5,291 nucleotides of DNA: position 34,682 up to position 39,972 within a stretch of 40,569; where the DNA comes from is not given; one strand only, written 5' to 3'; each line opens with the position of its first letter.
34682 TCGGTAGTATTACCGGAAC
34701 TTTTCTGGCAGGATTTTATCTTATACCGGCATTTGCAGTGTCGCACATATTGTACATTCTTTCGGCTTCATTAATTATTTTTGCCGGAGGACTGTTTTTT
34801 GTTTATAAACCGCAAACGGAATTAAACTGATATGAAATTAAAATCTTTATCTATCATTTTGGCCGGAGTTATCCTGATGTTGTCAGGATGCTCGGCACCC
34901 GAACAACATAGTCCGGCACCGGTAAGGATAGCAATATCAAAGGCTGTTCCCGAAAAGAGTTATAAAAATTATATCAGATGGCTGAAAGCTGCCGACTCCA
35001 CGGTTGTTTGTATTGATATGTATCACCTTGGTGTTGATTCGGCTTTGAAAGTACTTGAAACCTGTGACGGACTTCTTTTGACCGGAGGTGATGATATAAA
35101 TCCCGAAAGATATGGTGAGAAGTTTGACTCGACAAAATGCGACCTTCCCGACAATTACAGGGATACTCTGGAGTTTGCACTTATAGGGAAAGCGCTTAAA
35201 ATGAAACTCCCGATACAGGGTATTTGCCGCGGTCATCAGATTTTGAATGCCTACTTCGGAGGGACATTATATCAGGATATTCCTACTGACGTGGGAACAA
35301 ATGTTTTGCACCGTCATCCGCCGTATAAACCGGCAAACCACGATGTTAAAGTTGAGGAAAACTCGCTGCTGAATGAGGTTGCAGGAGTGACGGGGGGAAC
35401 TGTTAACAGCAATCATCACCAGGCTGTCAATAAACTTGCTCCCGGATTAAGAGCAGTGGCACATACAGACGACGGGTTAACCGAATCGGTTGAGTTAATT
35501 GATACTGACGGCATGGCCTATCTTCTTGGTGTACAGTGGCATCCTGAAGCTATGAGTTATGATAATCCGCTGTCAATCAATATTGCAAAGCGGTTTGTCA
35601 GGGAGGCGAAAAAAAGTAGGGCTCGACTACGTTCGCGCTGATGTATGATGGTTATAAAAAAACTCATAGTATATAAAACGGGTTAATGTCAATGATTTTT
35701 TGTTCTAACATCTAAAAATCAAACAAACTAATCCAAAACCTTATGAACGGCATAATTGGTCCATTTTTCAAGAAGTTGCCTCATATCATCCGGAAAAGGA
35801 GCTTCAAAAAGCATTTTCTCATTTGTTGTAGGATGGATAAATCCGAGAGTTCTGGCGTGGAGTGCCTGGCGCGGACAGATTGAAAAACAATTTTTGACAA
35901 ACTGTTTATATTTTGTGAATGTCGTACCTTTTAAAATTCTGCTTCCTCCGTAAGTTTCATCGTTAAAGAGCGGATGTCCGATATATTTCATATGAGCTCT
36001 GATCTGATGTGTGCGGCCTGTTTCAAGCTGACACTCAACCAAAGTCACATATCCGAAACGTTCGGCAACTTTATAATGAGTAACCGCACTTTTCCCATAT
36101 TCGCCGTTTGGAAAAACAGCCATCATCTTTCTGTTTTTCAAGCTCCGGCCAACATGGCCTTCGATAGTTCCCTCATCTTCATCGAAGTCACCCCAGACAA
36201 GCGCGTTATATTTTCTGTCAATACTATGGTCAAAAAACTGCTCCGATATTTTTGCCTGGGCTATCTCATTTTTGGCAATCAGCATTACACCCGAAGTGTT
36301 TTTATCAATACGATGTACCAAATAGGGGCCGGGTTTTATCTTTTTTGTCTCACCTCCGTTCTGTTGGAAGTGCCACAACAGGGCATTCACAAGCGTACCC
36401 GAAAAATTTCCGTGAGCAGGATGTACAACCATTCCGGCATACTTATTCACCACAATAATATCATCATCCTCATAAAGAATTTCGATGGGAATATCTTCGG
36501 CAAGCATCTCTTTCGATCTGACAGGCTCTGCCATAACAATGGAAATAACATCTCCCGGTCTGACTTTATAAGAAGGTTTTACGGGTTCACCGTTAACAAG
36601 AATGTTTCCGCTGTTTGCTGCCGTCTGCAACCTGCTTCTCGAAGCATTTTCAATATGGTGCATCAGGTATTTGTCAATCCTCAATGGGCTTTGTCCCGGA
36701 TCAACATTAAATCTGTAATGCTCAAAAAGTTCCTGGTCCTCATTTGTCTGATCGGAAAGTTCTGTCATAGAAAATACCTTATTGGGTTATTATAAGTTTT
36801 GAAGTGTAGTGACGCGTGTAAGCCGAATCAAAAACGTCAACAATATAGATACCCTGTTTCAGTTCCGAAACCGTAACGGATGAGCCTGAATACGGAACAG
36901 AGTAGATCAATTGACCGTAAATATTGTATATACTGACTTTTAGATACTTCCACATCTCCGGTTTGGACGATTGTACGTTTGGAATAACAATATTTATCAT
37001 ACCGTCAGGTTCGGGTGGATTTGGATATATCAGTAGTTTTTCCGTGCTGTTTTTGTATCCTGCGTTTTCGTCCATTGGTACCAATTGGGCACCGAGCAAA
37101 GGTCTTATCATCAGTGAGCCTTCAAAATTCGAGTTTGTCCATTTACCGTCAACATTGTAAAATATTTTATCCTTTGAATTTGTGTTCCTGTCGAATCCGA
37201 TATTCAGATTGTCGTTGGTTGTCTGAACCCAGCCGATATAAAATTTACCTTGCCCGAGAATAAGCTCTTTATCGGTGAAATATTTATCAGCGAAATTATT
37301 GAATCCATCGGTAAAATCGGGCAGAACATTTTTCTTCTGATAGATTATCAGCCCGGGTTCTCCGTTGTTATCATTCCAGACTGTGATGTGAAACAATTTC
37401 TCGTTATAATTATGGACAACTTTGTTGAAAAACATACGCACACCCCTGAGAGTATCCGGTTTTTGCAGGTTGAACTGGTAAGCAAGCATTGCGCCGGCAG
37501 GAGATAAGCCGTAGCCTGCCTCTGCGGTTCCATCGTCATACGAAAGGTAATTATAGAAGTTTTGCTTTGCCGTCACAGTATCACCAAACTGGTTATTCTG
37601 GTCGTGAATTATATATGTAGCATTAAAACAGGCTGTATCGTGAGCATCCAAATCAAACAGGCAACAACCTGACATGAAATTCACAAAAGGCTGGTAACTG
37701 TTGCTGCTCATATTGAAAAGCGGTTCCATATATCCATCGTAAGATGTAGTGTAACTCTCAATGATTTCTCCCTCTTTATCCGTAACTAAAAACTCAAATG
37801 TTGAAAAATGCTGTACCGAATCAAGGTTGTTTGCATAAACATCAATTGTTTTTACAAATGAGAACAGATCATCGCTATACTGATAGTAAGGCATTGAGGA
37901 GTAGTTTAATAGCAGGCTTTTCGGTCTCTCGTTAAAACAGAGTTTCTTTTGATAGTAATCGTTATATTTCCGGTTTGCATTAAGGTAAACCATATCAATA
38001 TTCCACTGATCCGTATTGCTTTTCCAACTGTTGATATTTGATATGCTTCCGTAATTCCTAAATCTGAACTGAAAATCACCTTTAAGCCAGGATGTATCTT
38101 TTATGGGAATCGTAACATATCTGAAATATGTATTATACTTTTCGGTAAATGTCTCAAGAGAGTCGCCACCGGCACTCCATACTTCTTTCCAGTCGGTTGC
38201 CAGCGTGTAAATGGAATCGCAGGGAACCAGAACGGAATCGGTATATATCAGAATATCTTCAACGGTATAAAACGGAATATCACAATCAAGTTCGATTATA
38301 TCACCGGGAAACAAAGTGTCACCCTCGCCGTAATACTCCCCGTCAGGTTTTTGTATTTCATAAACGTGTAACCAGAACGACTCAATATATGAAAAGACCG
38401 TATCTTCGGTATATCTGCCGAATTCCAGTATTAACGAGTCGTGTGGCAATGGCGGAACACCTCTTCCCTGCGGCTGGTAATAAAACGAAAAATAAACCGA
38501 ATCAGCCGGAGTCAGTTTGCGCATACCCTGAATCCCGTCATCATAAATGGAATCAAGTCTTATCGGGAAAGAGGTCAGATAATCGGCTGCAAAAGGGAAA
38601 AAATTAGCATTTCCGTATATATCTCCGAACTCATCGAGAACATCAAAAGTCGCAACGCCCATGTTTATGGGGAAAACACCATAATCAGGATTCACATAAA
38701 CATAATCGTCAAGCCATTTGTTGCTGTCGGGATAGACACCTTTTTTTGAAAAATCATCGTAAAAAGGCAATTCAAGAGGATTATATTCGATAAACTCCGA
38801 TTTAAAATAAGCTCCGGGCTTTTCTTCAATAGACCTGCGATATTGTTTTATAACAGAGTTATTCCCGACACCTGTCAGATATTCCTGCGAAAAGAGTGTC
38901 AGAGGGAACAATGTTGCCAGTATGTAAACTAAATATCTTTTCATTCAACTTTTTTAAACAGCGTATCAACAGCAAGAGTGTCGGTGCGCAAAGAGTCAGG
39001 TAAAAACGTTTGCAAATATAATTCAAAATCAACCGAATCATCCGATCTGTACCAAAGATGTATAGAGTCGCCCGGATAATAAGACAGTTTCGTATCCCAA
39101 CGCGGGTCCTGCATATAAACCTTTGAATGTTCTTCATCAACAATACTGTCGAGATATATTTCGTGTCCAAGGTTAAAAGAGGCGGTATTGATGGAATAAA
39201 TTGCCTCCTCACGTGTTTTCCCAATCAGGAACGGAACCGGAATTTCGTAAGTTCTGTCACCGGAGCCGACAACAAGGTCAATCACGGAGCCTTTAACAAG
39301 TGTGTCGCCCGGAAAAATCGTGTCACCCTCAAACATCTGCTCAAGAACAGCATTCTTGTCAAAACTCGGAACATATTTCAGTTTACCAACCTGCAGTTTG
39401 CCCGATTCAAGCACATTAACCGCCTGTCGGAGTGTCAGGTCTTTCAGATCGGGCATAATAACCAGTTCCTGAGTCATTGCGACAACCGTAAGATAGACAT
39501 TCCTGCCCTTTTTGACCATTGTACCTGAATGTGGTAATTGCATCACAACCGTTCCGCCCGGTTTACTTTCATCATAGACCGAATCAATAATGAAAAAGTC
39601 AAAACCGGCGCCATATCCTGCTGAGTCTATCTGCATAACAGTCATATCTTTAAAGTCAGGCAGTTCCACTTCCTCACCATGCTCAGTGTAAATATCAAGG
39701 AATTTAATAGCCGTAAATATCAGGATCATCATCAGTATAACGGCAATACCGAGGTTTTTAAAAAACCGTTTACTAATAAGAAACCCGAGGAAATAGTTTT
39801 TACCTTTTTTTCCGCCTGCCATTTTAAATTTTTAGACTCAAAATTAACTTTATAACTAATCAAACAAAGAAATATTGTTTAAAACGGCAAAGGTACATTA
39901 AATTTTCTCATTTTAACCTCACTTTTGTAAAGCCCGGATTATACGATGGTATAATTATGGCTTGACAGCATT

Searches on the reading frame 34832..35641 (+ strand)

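Call 9: search_protein_families(library=pfam, proteins=[window:34832-35641:+], max_evalue=0.001)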
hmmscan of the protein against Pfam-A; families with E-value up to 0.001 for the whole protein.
window:34832-35641:+ (269 aa): 2 families
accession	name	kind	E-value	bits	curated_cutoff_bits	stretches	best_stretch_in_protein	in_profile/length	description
PF07722.19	Peptidase_C26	-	9.5e-52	176.4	20.5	1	44-239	25-219/219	Peptidase C26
PF00117.34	GATase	-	1e-14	55.1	22.8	1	113-242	60-175/190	Glutamine amidotransferase class-I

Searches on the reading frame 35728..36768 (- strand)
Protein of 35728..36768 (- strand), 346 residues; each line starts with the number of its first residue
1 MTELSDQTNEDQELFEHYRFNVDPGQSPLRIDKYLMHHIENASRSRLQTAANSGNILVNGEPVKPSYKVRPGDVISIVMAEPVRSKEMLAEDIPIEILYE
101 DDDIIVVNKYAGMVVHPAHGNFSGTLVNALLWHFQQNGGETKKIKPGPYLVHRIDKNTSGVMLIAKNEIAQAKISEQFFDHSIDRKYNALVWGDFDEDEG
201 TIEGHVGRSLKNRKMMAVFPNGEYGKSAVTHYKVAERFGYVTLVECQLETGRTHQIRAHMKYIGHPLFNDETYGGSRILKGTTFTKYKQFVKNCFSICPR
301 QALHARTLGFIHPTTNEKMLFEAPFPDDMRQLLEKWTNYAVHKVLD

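Call 9: search_protein_families(library=pfam, proteins=[window:35728-36768:-], max_evalue=0.001)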
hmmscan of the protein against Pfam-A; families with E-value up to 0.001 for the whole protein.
window:35728-36768:- (346 aa): 2 families
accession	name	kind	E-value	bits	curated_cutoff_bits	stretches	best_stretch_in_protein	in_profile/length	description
PF00849.27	PseudoU_synth_2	-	7.9e-31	107.8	26.8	1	103-261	1-151/152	RNA pseudouridylate synthase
PF01479.30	S4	-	4e-11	42.9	22.8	1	30-75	2-48/48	S4 domain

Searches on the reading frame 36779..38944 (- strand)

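Call 9: search_protein_families(library=pfam, proteins=[window:36779-38944:-], max_evalue=0.001)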
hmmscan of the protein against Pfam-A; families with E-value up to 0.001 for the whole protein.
window:36779-38944:- (721 aa): 1 family
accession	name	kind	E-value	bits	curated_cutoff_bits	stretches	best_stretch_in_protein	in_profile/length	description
PF18962.6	Por_Secre_tail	-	4.2e-07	30.6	27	1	639-719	1-75/75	Secretion system C-terminal sorting domain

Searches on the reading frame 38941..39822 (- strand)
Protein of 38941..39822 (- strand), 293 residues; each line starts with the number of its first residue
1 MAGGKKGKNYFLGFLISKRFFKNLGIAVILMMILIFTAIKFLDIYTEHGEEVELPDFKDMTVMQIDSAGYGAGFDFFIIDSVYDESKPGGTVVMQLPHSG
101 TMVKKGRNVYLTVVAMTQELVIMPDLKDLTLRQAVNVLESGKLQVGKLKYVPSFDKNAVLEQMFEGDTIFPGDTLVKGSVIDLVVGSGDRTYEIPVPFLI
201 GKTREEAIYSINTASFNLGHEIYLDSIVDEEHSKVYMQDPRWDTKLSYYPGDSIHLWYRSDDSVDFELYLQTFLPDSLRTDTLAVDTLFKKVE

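Call 79: search_protein_families(library=pfam, proteins=[window:38941-39822:-], max_evalue=0.00001)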
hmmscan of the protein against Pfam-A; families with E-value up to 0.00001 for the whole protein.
window:38941-39822:- (293 aa): 1 family
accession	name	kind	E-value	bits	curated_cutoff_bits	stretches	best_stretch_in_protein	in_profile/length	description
PF03793.24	PASTA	-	1.5e-19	70.2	23.2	1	52-113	1-62/64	PASTA domain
